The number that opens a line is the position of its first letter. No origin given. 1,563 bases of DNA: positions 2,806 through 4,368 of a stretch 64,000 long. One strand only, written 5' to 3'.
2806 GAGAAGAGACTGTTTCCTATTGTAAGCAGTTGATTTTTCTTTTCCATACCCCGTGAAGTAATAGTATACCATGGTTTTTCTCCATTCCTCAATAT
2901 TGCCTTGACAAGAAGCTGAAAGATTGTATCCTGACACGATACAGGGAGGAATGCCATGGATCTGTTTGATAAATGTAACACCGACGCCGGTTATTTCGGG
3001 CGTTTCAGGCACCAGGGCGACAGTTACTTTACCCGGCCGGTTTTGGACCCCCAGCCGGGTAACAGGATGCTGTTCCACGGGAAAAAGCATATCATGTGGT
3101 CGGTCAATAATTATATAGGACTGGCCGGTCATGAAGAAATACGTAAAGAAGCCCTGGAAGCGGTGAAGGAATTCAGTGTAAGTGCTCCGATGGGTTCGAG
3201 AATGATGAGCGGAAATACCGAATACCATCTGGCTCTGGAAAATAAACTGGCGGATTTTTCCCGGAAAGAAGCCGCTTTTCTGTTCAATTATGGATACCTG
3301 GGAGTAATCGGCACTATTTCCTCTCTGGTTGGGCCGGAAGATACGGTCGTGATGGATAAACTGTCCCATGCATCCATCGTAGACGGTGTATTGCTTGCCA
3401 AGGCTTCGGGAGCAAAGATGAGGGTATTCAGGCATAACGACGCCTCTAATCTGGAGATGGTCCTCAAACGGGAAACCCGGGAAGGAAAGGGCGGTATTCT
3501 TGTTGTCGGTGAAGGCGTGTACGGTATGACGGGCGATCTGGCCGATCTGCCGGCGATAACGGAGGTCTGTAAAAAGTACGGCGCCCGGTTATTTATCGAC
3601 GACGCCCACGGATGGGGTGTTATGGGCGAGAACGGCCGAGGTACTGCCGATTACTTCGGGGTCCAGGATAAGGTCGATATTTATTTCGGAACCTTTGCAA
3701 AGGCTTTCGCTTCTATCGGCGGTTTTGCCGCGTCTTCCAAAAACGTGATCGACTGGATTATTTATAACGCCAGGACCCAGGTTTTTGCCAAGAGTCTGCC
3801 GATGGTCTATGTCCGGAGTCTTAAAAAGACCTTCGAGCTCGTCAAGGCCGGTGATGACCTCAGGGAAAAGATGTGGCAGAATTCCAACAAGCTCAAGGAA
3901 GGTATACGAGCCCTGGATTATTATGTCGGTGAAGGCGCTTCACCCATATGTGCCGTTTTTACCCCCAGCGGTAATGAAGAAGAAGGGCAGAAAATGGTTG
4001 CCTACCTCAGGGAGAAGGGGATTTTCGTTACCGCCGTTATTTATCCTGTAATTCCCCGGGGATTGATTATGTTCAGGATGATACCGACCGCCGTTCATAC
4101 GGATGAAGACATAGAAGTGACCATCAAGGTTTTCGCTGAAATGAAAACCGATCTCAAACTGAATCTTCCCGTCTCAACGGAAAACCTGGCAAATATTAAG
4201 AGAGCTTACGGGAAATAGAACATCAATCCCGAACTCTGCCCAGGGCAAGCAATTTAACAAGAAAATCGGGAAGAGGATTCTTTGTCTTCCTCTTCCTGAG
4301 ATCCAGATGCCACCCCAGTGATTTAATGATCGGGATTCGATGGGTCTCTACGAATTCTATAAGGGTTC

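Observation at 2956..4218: Sulfonolipid-type (cysteate acyltransferase, SulA/CapB-like) enzyme in an apparently non-Bacteroidota genome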

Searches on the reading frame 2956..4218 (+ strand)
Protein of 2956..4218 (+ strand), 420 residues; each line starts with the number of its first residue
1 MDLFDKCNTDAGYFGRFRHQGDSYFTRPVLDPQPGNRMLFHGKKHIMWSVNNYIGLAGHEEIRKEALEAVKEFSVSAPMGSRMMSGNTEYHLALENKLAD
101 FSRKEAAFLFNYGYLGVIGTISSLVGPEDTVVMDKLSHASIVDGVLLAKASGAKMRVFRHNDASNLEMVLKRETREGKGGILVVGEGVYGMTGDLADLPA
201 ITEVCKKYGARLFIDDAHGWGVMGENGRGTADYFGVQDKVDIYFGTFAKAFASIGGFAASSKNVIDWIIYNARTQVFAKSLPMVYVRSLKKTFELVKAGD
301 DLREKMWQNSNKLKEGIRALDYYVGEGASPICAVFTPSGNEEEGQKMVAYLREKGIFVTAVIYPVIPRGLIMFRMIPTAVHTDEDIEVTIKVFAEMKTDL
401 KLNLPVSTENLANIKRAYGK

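Call 3: search_protein_families(library=ncbifam, proteins=[window:2956-4218:+], max_evalue=0.001)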
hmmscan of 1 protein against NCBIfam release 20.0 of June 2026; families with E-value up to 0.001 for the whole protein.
window:2956-4218:+ (420 aa): 15 families
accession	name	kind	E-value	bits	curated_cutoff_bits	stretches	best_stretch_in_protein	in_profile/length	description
NF005394.0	PRK06939.1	equivalog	1.5e-93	313.7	460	1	29-401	28-395/397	glycine C-acetyltransferase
TIGR01825.1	gly_Cac_T_rel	subfamily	3.1e-93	312.5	535.4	1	23-402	13-384/385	BioF/Kbl family PLP-dependent acyltransferase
TIGR00858.1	bioF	equivalog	8.9e-93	310.9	426.45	1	30-392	8-363/365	8-amino-7-oxononanoate synthase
NF047599.1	SerpalmtaseBetaP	equivalog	1e-89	301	500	1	1-399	1-392/394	serine palmitoyltransferase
NF047600.1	SerpalmtaseCFB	equivalog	2e-86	290.1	640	1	27-400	28-392/395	serine palmitoyltransferase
TIGR01822.1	2am3keto_CoA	equivalog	2e-79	267.3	493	1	29-401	24-391/393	glycine C-acetyltransferase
TIGR01821.1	5aminolev_synth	equivalog_domain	1.3e-67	228.5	338.55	1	43-403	45-400/402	5-aminolevulinate synthase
NF047603.1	SerpalmtaseAlphaP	equivalog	4.8e-66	223.1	670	1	39-394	41-390/399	serine palmitoyltransferase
NF005526.0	PRK07179.1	equivalog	9.2e-57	192.4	428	1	37-403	44-402/407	alpha-hydroxyketone-type quorum-sensing autoinducer synthase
NF005697.0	PRK07505.1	subfamily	4.4e-36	124.4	342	1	41-399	46-401/405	hypothetical protein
NF004608.1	PRK05937.1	equivalog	5.6e-34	117.5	399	1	79-406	44-355/366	8-amino-7-oxononanoate synthase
NF006810.0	PRK09331.1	subfamily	0.0001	21.2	301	1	116-229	92-210/397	Sep-tRNA:Cys-tRNA synthetase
TIGR01976.1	am_tr_V_VC1184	hypoth_equivalog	0.00013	21.4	352.35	1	120-218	98-197/401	cysteine desulfurase-like protein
TIGR01979.1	sufS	subfamily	0.00036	19.5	475.1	1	125-219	105-199/403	SufS family cysteine desulfurase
TIGR02539.1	SepCysS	equivalog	0.00045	19.4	365.25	1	94-230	56-197/370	O-phospho-L-seryl-tRNA:Cys-tRNA synthase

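Call 4: search_protein_families(library=pfam, proteins=[window:2956-4218:+])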
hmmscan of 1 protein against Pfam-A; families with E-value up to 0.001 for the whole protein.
window:2956-4218:+ (420 aa): 4 families
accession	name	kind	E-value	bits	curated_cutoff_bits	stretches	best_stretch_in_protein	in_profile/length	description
PF00155.27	Aminotran_1_2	-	1.1e-42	147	19.7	1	44-391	2-359/361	Aminotransferase class I and II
PF01212.27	Beta_elim_lyase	-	6.2e-05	22.9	27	1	70-267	14-218/288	Beta-eliminating lyase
PF00266.25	Aminotran_5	-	0.00011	21.8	21.5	1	123-219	84-179/371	Aminotransferase class-V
PF01053.26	Cys_Met_Meta_PP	-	0.00024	20.2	27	1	91-218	54-176/381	Cys/Met metabolism PLP-dependent enzyme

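Call 5: search_solved_structures(query=window:2956-4218:+, max_evalue=1e-10)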
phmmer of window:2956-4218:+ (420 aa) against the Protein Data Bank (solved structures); distinct sequences matched with E-value up to 1e-10: 54.
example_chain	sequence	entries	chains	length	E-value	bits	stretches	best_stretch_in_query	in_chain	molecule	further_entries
28eh_A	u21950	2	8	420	1.5e-106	359.8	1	2-401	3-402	Cysteate-C-fatty acyltransferase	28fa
7u7h_A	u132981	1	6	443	4.5e-105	354.9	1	2-400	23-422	7-keto-8-aminopelargonate synthetase-like enzyme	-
3a2b_A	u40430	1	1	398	4.4e-67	229.8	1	24-398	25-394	Serine palmitoyltransferase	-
8guh_A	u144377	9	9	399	4.5e-67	229.8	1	24-398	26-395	Serine palmitoyltransferase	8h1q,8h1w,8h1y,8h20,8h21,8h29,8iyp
1fc4_A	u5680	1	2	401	7e-63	216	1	32-396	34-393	2-AMINO-3-KETOBUTYRATE CONENZYME A LIGASE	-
3tqx_A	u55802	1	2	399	7.9e-63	215.8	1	33-396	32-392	2-amino-3-ketobutyrate coenzyme A ligase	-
8s1y_A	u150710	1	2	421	5.8e-62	213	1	24-395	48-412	8-amino-7-oxononanoate synthase/2-amino-3-ketobutyrate coenzyme A ligase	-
7poa_A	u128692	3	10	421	1.3e-61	211.8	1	24-395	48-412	8-amino-7-oxononanoate synthase/2-amino-3-ketobutyrate coenzyme A ligase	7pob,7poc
2x8u_A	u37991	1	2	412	7.7e-59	202.7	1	37-394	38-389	SERINE PALMITOYLTRANSFERASE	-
7v58_A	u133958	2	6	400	1.8e-56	194.9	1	35-401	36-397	2-amino-3-ketobutyrate coenzyme A ligase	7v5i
7bxp_A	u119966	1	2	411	2e-55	191.4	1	27-402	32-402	2-amino-3-ketobutyrate coenzyme A ligase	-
2w8t_A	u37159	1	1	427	9.9e-55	189.1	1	37-393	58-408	SERINE PALMITOYLTRANSFERASE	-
2w8u_A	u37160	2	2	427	1e-54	189.1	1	37-393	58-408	SERINE PALMITOYLTRANSFERASE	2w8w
2w8v_A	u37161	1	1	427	1e-54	189.1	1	37-393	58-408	SERINE PALMITOYLTRANSFERASE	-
2jgt_A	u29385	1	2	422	1.2e-54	188.9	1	37-393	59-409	SERINE PALMITOYLTRANSFERASE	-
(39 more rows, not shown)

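Call 6: search_solved_structures(query=window:2956-4218:+, max_evalue=1e-60, show_alignments=3)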
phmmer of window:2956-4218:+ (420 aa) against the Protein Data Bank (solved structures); distinct sequences matched with E-value up to 1e-60: 8.
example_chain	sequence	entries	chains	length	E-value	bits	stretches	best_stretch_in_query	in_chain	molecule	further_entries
28eh_A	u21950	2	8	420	1.5e-106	359.8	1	2-401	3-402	Cysteate-C-fatty acyltransferase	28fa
7u7h_A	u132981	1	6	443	4.5e-105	354.9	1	2-400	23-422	7-keto-8-aminopelargonate synthetase-like enzyme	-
3a2b_A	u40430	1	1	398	4.4e-67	229.8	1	24-398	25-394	Serine palmitoyltransferase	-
8guh_A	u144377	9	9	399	4.5e-67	229.8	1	24-398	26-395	Serine palmitoyltransferase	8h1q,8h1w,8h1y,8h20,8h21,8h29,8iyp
1fc4_A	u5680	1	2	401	7e-63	216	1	32-396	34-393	2-AMINO-3-KETOBUTYRATE CONENZYME A LIGASE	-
3tqx_A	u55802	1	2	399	7.9e-63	215.8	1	33-396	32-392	2-amino-3-ketobutyrate coenzyme A ligase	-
8s1y_A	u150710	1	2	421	5.8e-62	213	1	24-395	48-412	8-amino-7-oxononanoate synthase/2-amino-3-ketobutyrate coenzyme A ligase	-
7poa_A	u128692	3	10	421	1.3e-61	211.8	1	24-395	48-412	8-amino-7-oxononanoate synthase/2-amino-3-ketobutyrate coenzyme A ligase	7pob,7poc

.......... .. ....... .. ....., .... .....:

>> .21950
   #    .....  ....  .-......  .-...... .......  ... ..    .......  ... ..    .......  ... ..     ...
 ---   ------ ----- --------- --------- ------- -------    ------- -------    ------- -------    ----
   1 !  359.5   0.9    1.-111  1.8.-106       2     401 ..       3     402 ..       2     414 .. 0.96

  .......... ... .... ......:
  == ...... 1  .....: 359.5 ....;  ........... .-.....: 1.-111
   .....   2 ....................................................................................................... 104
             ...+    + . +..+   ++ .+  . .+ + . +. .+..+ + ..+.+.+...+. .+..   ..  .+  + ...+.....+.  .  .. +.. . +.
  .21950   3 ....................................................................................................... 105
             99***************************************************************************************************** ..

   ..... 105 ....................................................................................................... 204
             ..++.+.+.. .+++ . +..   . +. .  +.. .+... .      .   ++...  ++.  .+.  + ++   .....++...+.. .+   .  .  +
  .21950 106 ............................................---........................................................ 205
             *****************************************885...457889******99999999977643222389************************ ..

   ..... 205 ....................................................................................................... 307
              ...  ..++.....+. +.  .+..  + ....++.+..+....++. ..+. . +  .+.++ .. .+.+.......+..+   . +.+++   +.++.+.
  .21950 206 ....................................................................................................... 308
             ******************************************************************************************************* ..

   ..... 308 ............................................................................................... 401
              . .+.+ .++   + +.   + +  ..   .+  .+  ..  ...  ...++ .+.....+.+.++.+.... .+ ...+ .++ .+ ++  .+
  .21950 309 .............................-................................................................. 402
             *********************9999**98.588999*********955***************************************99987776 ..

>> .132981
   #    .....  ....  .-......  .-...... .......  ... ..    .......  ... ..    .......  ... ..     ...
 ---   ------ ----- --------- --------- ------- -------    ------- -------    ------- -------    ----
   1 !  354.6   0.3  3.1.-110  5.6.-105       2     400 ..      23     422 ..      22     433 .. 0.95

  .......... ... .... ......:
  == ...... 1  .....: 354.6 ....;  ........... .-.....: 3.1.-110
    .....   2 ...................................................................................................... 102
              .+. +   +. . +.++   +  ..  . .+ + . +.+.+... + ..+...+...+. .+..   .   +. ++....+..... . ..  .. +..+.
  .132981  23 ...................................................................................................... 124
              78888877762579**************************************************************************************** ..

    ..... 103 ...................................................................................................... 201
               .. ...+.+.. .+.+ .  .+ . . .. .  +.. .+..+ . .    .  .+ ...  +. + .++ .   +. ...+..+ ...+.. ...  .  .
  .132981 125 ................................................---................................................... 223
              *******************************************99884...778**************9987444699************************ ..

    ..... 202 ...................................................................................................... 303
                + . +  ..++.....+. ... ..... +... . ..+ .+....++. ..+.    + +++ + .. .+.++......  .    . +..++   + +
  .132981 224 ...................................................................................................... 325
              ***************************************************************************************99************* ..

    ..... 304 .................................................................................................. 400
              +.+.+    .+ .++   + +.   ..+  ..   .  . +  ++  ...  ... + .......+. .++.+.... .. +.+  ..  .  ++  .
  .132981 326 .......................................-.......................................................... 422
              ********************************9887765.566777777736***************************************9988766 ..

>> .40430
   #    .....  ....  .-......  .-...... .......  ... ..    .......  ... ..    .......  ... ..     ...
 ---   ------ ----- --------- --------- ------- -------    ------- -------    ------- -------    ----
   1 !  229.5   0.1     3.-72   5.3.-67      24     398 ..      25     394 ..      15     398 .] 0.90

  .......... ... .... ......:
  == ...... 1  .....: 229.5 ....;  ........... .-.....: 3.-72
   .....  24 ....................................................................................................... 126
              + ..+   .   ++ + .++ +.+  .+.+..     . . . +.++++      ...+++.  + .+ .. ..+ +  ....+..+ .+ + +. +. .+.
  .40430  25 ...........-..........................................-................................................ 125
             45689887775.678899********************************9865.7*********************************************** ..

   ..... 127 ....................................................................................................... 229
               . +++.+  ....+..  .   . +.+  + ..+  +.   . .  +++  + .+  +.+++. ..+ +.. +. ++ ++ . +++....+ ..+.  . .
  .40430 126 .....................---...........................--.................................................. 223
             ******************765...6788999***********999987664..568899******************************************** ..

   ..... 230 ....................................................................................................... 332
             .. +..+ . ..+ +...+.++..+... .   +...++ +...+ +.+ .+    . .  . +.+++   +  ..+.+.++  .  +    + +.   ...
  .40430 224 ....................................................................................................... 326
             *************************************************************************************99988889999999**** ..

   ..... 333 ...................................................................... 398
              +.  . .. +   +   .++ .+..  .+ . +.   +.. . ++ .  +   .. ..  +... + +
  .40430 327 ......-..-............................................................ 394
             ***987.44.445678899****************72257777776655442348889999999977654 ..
